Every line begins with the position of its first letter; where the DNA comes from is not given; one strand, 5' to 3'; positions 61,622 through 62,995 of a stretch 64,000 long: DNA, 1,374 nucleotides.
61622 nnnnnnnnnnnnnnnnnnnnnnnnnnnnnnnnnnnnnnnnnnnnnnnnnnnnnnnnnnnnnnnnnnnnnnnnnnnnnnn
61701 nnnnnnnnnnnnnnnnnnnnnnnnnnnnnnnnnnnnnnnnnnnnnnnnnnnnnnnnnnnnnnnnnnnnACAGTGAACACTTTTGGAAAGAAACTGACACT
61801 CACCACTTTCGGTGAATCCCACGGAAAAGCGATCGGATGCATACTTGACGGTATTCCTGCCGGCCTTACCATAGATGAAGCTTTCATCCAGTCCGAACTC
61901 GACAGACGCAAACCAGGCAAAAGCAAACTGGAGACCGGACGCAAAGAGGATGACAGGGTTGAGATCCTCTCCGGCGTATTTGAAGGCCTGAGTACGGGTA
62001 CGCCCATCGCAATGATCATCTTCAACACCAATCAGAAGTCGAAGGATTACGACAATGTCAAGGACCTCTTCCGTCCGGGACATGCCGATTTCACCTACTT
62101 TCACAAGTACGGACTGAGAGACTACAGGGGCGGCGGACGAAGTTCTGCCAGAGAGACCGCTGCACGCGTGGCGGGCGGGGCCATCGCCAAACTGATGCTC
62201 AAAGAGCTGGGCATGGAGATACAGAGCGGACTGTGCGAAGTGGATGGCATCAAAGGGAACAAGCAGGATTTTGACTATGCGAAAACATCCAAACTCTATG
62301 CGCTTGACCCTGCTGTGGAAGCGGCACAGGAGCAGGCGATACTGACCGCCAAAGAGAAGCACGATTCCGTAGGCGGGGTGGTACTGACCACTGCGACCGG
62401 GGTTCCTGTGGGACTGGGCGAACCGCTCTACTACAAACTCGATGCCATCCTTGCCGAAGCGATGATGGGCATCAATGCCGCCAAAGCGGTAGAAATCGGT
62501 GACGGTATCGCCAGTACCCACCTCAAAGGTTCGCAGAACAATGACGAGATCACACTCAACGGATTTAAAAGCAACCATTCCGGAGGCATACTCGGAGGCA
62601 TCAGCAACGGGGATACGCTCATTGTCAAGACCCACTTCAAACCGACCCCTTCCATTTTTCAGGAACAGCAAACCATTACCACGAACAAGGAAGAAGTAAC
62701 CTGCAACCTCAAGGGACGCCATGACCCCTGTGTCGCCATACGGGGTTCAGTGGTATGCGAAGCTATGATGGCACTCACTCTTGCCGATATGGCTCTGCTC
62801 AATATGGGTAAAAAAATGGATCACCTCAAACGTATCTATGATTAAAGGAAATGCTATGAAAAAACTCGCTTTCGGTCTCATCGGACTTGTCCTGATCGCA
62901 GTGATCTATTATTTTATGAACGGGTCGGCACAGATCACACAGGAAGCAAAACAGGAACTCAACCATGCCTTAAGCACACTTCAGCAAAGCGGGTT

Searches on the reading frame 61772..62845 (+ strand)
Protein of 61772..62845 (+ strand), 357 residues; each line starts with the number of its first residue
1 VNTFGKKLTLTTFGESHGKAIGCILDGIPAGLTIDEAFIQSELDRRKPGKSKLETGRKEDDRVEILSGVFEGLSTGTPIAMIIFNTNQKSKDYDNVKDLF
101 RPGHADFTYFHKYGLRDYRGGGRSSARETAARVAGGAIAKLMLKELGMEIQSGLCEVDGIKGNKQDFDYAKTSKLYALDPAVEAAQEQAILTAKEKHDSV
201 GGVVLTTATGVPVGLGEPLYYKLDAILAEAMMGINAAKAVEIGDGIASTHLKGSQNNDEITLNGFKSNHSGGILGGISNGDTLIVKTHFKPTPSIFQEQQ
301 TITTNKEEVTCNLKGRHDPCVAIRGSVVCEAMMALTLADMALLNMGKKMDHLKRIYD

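Call 52: search_protein_families(library=pfam, proteins=[window:61772-62845:+], max_evalue=0.000001)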
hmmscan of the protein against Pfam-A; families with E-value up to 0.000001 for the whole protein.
window:61772-62845:+ (357 aa): 1 family
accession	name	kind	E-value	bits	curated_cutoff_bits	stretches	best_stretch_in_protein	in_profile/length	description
PF01264.26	Chorismate_synt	-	5.2e-135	449.8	27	1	8-342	1-327/327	Chorismate synthase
